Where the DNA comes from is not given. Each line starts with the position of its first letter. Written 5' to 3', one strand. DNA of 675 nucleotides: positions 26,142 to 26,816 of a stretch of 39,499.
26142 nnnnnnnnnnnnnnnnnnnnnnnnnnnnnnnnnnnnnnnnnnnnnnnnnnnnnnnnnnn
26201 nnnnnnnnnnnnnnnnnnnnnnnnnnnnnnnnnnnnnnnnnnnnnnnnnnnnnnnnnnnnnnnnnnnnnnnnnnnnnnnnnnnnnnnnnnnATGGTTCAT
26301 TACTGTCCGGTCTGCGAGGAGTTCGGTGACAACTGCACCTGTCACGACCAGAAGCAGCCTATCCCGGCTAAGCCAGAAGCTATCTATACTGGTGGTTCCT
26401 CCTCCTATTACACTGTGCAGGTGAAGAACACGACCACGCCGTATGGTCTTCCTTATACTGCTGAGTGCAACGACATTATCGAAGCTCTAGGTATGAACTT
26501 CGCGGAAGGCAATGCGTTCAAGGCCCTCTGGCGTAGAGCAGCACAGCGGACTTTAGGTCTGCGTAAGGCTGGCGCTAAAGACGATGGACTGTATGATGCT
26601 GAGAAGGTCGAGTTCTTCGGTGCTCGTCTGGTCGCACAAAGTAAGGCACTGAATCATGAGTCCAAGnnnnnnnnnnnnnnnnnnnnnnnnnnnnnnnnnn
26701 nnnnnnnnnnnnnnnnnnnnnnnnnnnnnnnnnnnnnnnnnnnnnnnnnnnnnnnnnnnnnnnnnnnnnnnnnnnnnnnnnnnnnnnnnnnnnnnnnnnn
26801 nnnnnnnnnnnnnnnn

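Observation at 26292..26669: Cys/His-cluster protein at the gene 1.7 position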

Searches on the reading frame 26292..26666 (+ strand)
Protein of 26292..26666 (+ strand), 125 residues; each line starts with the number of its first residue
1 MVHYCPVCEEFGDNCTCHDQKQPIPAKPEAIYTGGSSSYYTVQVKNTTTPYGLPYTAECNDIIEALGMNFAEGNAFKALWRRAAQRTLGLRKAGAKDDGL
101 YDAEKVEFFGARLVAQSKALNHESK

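Call 3: search_protein_families(library=pfam, proteins=[window:26292-26666:+], max_evalue=1)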
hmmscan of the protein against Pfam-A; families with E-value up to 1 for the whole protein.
window:26292-26666:+ (125 aa): 0 families

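Call 4: search_protein_families(library=phrogs, proteins=[window:26292-26666:+], max_evalue=0.01)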
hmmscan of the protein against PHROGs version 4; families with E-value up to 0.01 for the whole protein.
window:26292-26666:+ (125 aa): 7 families
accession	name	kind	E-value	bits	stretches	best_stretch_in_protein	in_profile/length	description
phrog_35442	-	unknown function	4.1e-52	177.7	1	26-120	96-190/192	-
phrog_4521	-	unknown function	1.4e-39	137.7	1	5-122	308-419/423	-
phrog_7063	-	other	1.6e-27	97.7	1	27-110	223-304/316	3'-phosphatase, 5'-polynucleotide kinase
phrog_9919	-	unknown function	9.1e-24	85.6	1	32-120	4-89/157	-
phrog_37456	-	unknown function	4.4e-18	67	1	33-116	6-86/202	-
phrog_27924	-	unknown function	5.9e-17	63.2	1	32-118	87-170/174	-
phrog_4317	-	unknown function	1.3e-08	35.5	1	36-120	302-393/455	-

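Call 7: search_dna_similar(collection=phages, query=window:26292-26666:+, mode=protein, max_rows=40, rows=spread, max_evalue=0.001)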
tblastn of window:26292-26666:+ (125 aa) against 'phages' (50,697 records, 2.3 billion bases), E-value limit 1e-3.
Records with a match: 458; places in all: 459; records where one place covers at least 80% of the query: 126.
Best place of each record, by identity: 80-90% 16; 60-80% 208; <60% 234.
By first word of the organism name: Pseudomonas 176; Escherichia 72; Klebsiella 31; Pectobacterium 27; Erwinia 26; Yersinia 21; Vibrio 21; Achromobacter 17; Shigella 10; Burkholderia 8; and 20 more.
By host as written in the record: Pseudomonas aeruginosa 71; - 57; Escherichia coli 27; Pseudomonas aeruginosa PAO1 26; Pseudomonas aeruginosa PAK 14; Klebsiella pneumoniae 13; Achromobacter xylosoxidans I2BC 12; Erwinia amylovora 8; and 129 more.
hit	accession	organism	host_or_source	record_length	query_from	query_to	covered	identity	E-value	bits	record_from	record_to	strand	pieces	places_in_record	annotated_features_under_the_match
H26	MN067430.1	Escherichia phage vB_EcoP-Ro103C3lw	Escherichia coli O103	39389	1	125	100%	72.0%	3e-52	181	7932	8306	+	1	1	hypothetical protein (x2)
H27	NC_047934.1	Yersinia phage fPS-9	-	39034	1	125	100%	68.3%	4e-48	169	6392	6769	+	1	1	g008: hypothetical protein | g007: Phage protein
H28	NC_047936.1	Yersinia phage fPS-53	-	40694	1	125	100%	68.3%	5e-48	169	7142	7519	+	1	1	g008: hypothetical protein | g007: Phage protein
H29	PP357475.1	Klebsiella phage 175027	Klebsiella pneumoniae 135080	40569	18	120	82%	77.7%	3e-47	167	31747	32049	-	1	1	hypothetical protein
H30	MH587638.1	Klebsiella phage vB_KpnP_IME321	Klebsiella pneumoniae 409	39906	13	120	86%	74.1%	1e-45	162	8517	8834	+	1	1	3'-phosphatase, 5'-polynucleotide kinase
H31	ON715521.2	Erwinia phage Stepyanka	Erwinia amylovora 1/79Sm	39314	1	119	95%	66.2%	9e-50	174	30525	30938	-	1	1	hypothetical protein (x2)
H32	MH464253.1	Shigella phage SFPH2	Shigella flexneri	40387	31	125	76%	82.1%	7e-46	163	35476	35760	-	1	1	hypothetical protein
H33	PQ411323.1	Enterobacter phage vB_VIPECLMC06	Enterobacter cloacae OMCS-22-1551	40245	15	124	88%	68.9%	2e-43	155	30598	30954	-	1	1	hypothetical protein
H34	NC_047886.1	Pectobacterium phage DU_PP_II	Pectobacterium sp.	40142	28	121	75%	74.3%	1e-39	145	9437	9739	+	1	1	hypothetical protein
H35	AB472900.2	Pseudomonas phage KPP10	-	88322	25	125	81%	54.5%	4e-27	109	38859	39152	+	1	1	hypothetical protein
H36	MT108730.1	Pseudomonas phage Epa24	Pseudomonas sp.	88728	25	119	76%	55.8%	2e-26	107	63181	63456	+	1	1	hypothetical protein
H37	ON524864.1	Pseudomonas phage vB_PaeM_RP8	Pseudomonas aeruginosa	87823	25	119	76%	55.8%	3e-26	107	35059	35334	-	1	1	hypothetical protein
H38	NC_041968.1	Pseudomonas phage vB_PaeM_G1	Pseudomonas aeruginosa DLG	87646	25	119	76%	55.8%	3e-26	107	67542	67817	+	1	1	hypothetical protein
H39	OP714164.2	Pseudomonas phage vB_PsaM_M1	Pseudomonas sp. ZM01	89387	32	117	69%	60.5%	8e-24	100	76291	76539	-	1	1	nucleotide kinase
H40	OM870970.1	Pseudomonas phage vB_Paer_PsIn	Pseudomonas aeruginosa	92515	29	109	65%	63.0%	2e-23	99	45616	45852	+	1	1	3'-phosphatase, 5'-polynucleotide kinase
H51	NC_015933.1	Escherichia phage vB_EcoP_G7C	-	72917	18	118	81%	46.5%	1e-16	80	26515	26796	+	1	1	hypothetical protein (x2)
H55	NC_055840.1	Agrobacterium phage OLIVR1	Rhizogenic Agrobacterium biovar 1 ...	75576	32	121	72%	47.8%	2e-17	82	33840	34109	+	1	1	3'-phosphatase 5'-polynucleotide kinase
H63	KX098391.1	Erwinia phage vB_EamP_Gutmeister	Erwinia amylovora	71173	14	114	81%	36.6%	2e-11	65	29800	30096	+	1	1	hypothetical protein (x2)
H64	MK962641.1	Achromobacter phage vB_AxyP_19-32_Axy24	Achromobacter xylosoxidans I2BC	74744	33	118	69%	40.7%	4e-11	64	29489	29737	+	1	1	putative 3'-phosphatase, 5'-polynucleotide kinase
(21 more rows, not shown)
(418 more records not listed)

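Call 11: get_annotated_region(hit=H26, flank=1500)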
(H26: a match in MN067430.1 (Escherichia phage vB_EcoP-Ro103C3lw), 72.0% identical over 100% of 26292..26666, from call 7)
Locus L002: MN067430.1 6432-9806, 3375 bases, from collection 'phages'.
description: Escherichia phage vB_EcoP-Ro103C3lw, complete genome.
organism: Escherichia phage vB_EcoP-Ro103C3lw (NCBI taxid 2591410)
taxonomy: Viruses; Duplodnaviria; Heunggongvirae; Uroviricota; Caudoviricetes; Autographiviridae; Studiervirinae; Kayfunavirus
host: Escherichia coli O103; source: non-fecal compost; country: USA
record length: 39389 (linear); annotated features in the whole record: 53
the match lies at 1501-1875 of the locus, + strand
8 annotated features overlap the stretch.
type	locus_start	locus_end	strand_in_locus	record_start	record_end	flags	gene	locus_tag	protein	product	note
CDS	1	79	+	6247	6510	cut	-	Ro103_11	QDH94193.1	hypothetical protein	-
CDS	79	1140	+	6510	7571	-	-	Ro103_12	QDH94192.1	DNA ligase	AA sequence similar to AUX83597.1:1..357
CDS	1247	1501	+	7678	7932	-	-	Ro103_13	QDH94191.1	hypothetical protein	-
CDS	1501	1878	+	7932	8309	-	-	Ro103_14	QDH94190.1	hypothetical protein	-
CDS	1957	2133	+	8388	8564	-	-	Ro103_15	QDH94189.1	putative PTS sucrose transporter subunit IIABC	AA sequence similar to ATI16984.1:1..58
CDS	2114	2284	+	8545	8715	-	-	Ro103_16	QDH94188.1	host RNA polymerase inhibitor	AA sequence similar to ATI16985.1:1..56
CDS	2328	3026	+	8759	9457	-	-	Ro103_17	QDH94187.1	helix-destabilizing protein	-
CDS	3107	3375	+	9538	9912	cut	-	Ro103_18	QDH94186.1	endonuclease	T7-like phage endonuclease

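Call 14: get_annotated_region(hit=H30, flank=1500)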
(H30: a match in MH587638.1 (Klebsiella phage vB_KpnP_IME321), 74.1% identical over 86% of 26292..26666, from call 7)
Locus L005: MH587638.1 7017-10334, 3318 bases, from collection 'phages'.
description: Klebsiella phage vB_KpnP_IME321, complete genome.
organism: Klebsiella phage vB_KpnP_IME321 (NCBI taxid 2268396)
taxonomy: Viruses; Duplodnaviria; Heunggongvirae; Uroviricota; Caudoviricetes; Autographiviridae; Studiervirinae; Przondovirus; Przondovirus IME321
host: Klebsiella pneumoniae 409; source: -; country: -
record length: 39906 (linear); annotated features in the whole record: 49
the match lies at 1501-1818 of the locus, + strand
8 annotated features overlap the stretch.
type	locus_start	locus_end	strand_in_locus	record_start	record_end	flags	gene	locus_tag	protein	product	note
CDS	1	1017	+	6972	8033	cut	-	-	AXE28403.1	DNA ligase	-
CDS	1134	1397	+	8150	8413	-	-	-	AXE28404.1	hypothetical protein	-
CDS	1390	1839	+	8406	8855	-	-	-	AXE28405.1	3'-phosphatase, 5'-polynucleotide kinase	-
CDS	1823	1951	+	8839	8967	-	-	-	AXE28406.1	hypothetical protein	-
CDS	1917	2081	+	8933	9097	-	-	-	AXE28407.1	host RNA polymerase inhibitor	Host RNA polymerase inhibitor, T7-like gp2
CDS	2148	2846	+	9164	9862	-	-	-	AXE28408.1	ssDNA-binding protein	T7-like phage ssDNA-binding protein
CDS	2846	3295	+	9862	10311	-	-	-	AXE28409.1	endonuclease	T7-like phage endonuclease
CDS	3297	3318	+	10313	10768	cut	-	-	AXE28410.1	N-acetylmuramoyl-L-alanine amidase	lysin, N-acetylmuramoyl-L-alanine amidase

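Call 16: search_protein_families(library=pfam, proteins=[L002:1501-1875:+, L005:1390-1836:+], max_evalue=10)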
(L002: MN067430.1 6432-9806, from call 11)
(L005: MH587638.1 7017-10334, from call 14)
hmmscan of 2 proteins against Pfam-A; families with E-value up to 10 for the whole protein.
L002:1501-1875:+ (125 aa): 0 families

L005:1390-1836:+ (149 aa): 1 family
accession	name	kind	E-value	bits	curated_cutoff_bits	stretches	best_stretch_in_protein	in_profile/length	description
PF25325.1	EF-hand_EFHB_C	-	0.048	13.9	27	1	81-110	27-55/75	EFHB C-terminal EF-hand domain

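Call 17: find_homologous_proteins(query=window:26292-26666:+, max_evalue=0.001)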
Query window:26292-26666:+ (125 aa): 1343 proteins with E <= 0.001 among 1352 candidates; the best 120 are listed.
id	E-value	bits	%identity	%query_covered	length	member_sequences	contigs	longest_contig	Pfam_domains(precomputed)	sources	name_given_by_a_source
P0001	3.0e-81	287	100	100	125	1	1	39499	-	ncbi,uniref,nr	ncbi:host RNA polymerase inhibitor [Shigella phage SFP20]|uniref:Host RNA polymerase inhibitor n=1 T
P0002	1.3e-51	192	73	100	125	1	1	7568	-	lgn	-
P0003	3.0e-51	191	71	98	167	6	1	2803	-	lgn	-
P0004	1.7e-50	188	71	100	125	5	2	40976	-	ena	-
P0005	2.1e-50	188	70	100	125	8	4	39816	-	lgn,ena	-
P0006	8.7e-50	186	75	94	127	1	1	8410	-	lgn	-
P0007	1.4e-48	182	69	100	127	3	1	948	-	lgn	-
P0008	1.4e-48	182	91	77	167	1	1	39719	-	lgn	-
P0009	6.8e-48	180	76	92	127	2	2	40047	-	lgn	-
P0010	7.3e-48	180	73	93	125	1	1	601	-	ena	-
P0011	1.5e-47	179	68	94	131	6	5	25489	-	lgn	-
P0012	2.1e-47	178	69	96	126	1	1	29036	-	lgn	-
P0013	3.4e-47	177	75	92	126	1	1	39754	-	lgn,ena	-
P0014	5.7e-47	177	88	74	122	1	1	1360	-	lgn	-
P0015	1.1e-46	176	85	78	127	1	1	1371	-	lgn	-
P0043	9.7e-44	166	82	76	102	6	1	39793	-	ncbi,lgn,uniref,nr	ncbi:hypothetical protein Ro45lw_12 [Escherichia phage Ro45lw]|uniref:3'-phosphatase, 5'-polynucleot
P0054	7.2e-43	163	82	75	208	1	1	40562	-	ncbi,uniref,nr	ncbi:nucleotide kinase [Klebsiella phage P560]|uniref:Nucleotide kinase n=1 Tax=Klebsiella phage P56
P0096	3.2e-40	155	82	74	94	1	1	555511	-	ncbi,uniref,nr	ncbi:hypothetical protein [Pseudomonas chlororaphis]|uniref:hypothetical protein n=1 Tax=Pseudomonas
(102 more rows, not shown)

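Call 35: predict_structure(alignment_id=A2)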
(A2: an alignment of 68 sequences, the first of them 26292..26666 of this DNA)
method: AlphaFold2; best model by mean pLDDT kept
length: 125 residues; sequences in the alignment: 68
mean_pLDDT: 67.5   pTM: 0.43
mean pLDDT of the five models: 67.5, 63.0, 61.4, 61.0, 59.3
residues with pLDDT >= 90: 0; 70-90: 59; 50-70: 60; < 50: 6
segments of 3 or more residues with pLDDT < 50: 21-23
pLDDT, mean of each block of 10 residues (from residue 1): 61 57 52 54 74 78 79 79 69 63 72 76 60
secondary structure, 60 per line:
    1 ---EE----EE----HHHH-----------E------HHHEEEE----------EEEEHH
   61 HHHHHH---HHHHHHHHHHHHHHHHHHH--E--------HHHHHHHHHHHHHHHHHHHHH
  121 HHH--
elements in order: H16-19 E41-44 E55-58 H59-66 H70-88 H100-123

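Call 39: search_protein_families(library=pfam, alignment_id=A3, max_evalue=0.01)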
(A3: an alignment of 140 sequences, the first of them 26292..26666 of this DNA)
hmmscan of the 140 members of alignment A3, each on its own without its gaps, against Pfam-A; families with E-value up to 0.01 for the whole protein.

A. member 1, window:26292-26666:+ (125 aa): 0 families

B. families by the number of members that match (of 140 scanned): 7 families
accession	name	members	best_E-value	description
PF20111.4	DUF6501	2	0.00067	Family of unknown function (DUF6501)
PF00550.31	PP-binding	1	4.6e-11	Phosphopantetheine attachment site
PF14573.12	PP-binding_2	1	4.4e-06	Acyl-carrier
PF13412.12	HTH_24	1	3e-05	Winged helix-turn-helix DNA-binding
PF18346.7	SH3_15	1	0.001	Mind bomb SH3 repeat domain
PF24459.1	DUF7574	1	0.0026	Domain of unknown function (DUF7574)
PF01388.27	ARID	1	0.0065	ARID/BRIGHT DNA binding domain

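Call 42: fold_search(model_id=the predicted structure, library=viral)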
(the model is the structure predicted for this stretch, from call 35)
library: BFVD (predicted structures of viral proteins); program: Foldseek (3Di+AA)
matches with E <= 10: 265; with E <= 0.001: 18
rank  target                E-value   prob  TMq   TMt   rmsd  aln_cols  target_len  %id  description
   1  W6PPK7                6.2e-14  1.00  0.63  0.48  10.6       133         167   68  Hypothetical phage protein [Citrobacter phage CR8]
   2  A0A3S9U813            8.5e-13  1.00  0.61  0.49  18.9       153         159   56  Putative 3'-phosphatase, 5'-polynucleotide kinase [Klebsiella phage Henu1]
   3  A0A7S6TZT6            3.2e-12  1.00  0.61  0.39  13.0       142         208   56  Nucleotide kinase [Klebsiella phage P560]
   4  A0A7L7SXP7            4.8e-12  1.00  0.60  0.45   9.1       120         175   64  (no name in the UniProt tables at hand)
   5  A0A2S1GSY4            2.2e-10  1.00  0.58  0.30   5.0        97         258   71  Uncharacterized protein [Pectobacterium phage Jarilo]
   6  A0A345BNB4            1.1e-08  1.00  0.60  0.44   2.9        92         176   55  (no name in the UniProt tables at hand)
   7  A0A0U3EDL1            3.0e-08  1.00  0.55  0.32   4.6        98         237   53  (no name in the UniProt tables at hand)
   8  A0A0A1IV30            3.2e-08  1.00  0.60  0.55   4.0       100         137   54  Putative 3'-phosphatase, 5'-polynucleotide kinase [Pseudomonas phage vB_PaeM_PAO1_Ab17]
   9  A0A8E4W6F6            4.4e-08  1.00  0.57  0.38  13.3       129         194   38  Uncharacterized protein [Alteromonas phage vB_AmeP_R8W]
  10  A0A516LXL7            8.8e-08  1.00  0.53  0.40   6.1       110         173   44  (no name in the UniProt tables at hand)
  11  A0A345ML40            1.2e-07  1.00  0.55  0.58   5.5        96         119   45  (no name in the UniProt tables at hand)
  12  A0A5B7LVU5            1.8e-07  1.00  0.56  0.26   3.8        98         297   53  3'-phosphatase, 5'-polynucleotide kinase [Pseudomonas phage ITTPL]
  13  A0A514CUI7            6.8e-07  1.00  0.57  0.74   2.9        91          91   37  Putative 3'-phosphatase, 5'-polynucleotide kinase [Achromobacter phage vB_AxyP_19-32_Axy12]
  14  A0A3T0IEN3            6.8e-07  1.00  0.53  0.37   4.1        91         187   45  (no name in the UniProt tables at hand)
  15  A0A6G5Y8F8            9.3e-07  1.00  0.56  0.34   3.2        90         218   44  (no name in the UniProt tables at hand)
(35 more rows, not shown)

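Call 44: search_solved_structures(query=A3, max_evalue=10)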
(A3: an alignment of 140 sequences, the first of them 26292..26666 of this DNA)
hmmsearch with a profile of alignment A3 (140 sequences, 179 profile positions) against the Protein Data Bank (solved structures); distinct sequences matched with E-value up to 10: 0.

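Call 55: get_annotated_region(hit=H35, flank=3500)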
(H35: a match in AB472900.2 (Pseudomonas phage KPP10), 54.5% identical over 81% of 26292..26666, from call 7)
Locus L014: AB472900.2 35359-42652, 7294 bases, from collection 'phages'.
description: Pseudomonas phage KPP10 DNA, complete genome.
organism: Pseudomonas phage KPP10 (NCBI taxid 582345)
taxonomy: Viruses; Duplodnaviria; Heunggongvirae; Uroviricota; Caudoviricetes; Nankokuvirus; Nankokuvirus KPP10
host: -; source: -; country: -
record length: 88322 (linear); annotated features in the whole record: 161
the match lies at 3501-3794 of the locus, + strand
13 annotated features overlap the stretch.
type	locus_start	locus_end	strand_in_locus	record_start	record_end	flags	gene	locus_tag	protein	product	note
CDS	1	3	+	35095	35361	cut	-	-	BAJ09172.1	hypothetical protein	ORF53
CDS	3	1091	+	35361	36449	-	-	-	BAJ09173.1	hypothetical protein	ORF54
CDS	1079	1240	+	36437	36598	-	-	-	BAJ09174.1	hypothetical protein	ORF55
CDS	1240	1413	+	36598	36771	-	-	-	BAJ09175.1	hypothetical protein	ORF56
CDS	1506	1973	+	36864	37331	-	-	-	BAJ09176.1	hypothetical protein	ORF57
CDS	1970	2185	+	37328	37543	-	-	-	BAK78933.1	hypothetical protein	ORF58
CDS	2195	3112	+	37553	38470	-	-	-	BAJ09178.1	putative DNA polymerase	ORF59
CDS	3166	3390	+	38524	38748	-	-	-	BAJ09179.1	hypothetical protein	ORF60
CDS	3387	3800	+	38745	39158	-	-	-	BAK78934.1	hypothetical protein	ORF61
CDS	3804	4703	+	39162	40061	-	-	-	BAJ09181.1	putative thymidylate synthase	ORF62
CDS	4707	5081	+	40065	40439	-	-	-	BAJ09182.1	hypothetical protein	ORF63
CDS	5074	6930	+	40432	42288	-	-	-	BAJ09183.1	puative ribonucleotide reductase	ORF64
CDS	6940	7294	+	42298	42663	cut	-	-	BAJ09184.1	hypothetical protein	ORF65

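Call 56: get_annotated_region(hit=H51, flank=1500)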
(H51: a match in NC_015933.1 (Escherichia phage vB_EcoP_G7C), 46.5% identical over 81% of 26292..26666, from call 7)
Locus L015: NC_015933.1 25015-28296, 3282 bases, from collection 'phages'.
description: Escherichia phage vB_EcoP_G7C, complete genome.
organism: Escherichia phage vB_EcoP_G7C (NCBI taxid 1054461)
taxonomy: Viruses; Duplodnaviria; Heunggongvirae; Uroviricota; Caudoviricetes; Schitoviridae; Enquatrovirinae; Gamaleyavirus; Gamaleyavirus G7C
host: -; source: -; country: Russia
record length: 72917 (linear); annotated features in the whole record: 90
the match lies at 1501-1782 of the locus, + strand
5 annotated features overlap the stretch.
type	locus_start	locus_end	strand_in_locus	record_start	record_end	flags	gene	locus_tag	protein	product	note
CDS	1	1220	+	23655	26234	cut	-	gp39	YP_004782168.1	DNA polymerase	ORF39; similar to YP_950517.1 DNAP from Enterobacteria phage N4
CDS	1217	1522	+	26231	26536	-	-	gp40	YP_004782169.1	hypothetical protein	ORF40; similar to YP_950518.1 gp40 from Enterobacteria phage N4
CDS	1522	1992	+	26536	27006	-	-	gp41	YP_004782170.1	hypothetical protein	ORF41; similar to YP_950519.1 gp41 from Enterobacteria phage N4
CDS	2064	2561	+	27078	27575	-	-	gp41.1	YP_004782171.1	HNH endonuclease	ORF41.1; similar to YP_002456113.1 putative HNH endonuclease from Erwinia phage phiEa21-4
CDS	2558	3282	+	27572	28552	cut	-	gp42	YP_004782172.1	exonuclease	ORF42; similar to YP_950520.1 gp42 from Enterobacteria phage N4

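Call 57: get_annotated_region(hit=H55, flank=1500)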
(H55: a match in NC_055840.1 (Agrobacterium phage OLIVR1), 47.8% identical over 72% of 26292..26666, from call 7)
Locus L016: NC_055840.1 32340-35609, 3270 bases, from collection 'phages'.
description: Agrobacterium phage OLIVR1, complete genome.
organism: Agrobacterium phage OLIVR1 (NCBI taxid 2723769)
taxonomy: Viruses; Duplodnaviria; Heunggongvirae; Uroviricota; Caudoviricetes; Schitoviridae; Oliverunavirus; Oliverunavirus OLIVR1
host: Rhizogenic Agrobacterium biovar 1 ST15.13/040; source: waste water; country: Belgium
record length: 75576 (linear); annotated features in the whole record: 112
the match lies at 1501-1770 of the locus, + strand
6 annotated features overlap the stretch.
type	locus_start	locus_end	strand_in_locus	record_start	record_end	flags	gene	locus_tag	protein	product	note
CDS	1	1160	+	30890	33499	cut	-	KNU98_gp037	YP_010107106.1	DNA polymerase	-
CDS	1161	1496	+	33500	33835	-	-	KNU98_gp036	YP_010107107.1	hypothetical protein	-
CDS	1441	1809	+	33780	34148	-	-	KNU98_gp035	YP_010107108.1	3'-phosphatase 5'-polynucleotide kinase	-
CDS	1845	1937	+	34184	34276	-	-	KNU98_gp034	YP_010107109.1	hypothetical protein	-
CDS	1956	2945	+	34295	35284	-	-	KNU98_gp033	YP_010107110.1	exonuclease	-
CDS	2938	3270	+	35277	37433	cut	-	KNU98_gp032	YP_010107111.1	DNA primase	-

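Call 58: get_annotated_region(hit=H63, flank=1000)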
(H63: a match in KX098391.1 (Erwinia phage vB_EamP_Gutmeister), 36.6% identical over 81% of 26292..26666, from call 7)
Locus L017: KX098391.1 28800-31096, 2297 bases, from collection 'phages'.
description: Erwinia phage vB_EamP_Gutmeister, complete genome.
organism: Erwinia phage vB_EamP_Gutmeister (NCBI taxid 1852643)
taxonomy: Viruses; Duplodnaviria; Heunggongvirae; Uroviricota; Caudoviricetes; Schitoviridae; Erskinevirinae; Johnsonvirus; Johnsonvirus frozen
host: Erwinia amylovora; source: apple tree sample; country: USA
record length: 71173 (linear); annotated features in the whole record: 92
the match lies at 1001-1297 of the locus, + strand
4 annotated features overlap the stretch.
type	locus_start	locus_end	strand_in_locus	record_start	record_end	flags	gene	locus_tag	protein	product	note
CDS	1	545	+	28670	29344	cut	-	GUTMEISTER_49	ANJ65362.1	hypothetical protein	gp49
CDS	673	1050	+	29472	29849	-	-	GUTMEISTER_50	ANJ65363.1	hypothetical protein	gp50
CDS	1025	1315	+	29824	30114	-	-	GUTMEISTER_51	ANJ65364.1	hypothetical protein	gp51; putative N4 gp41-like protein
CDS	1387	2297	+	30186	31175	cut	-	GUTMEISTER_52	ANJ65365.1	putative exonuclease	gp52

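Call 59: get_annotated_region(hit=H64, flank=1500)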
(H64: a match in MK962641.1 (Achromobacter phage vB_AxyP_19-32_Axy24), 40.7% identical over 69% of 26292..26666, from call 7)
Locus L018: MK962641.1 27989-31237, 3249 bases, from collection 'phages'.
description: Achromobacter phage vB_AxyP_19-32_Axy24, complete genome.
organism: Achromobacter phage vB_AxyP_19-32_Axy24 (NCBI taxid 2591048)
taxonomy: Viruses; Duplodnaviria; Heunggongvirae; Uroviricota; Caudoviricetes; Schitoviridae; Rothmandenesvirinae; Dongdastvirus; Dongdastvirus Axy24
host: Achromobacter xylosoxidans I2BC; source: -; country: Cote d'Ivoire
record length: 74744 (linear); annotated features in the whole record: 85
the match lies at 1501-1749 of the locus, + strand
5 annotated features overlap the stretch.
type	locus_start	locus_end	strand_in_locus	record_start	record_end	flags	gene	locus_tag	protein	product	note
CDS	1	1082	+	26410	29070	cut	-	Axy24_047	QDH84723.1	putative DNA polymerase I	-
CDS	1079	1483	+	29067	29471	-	-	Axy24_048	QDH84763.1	hypothetical protein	-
CDS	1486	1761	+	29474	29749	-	-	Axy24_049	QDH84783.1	putative 3'-phosphatase, 5'-polynucleotide kinase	-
CDS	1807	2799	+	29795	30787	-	-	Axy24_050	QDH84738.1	hypothetical protein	-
CDS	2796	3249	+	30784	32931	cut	-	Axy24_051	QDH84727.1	putative DNA primase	-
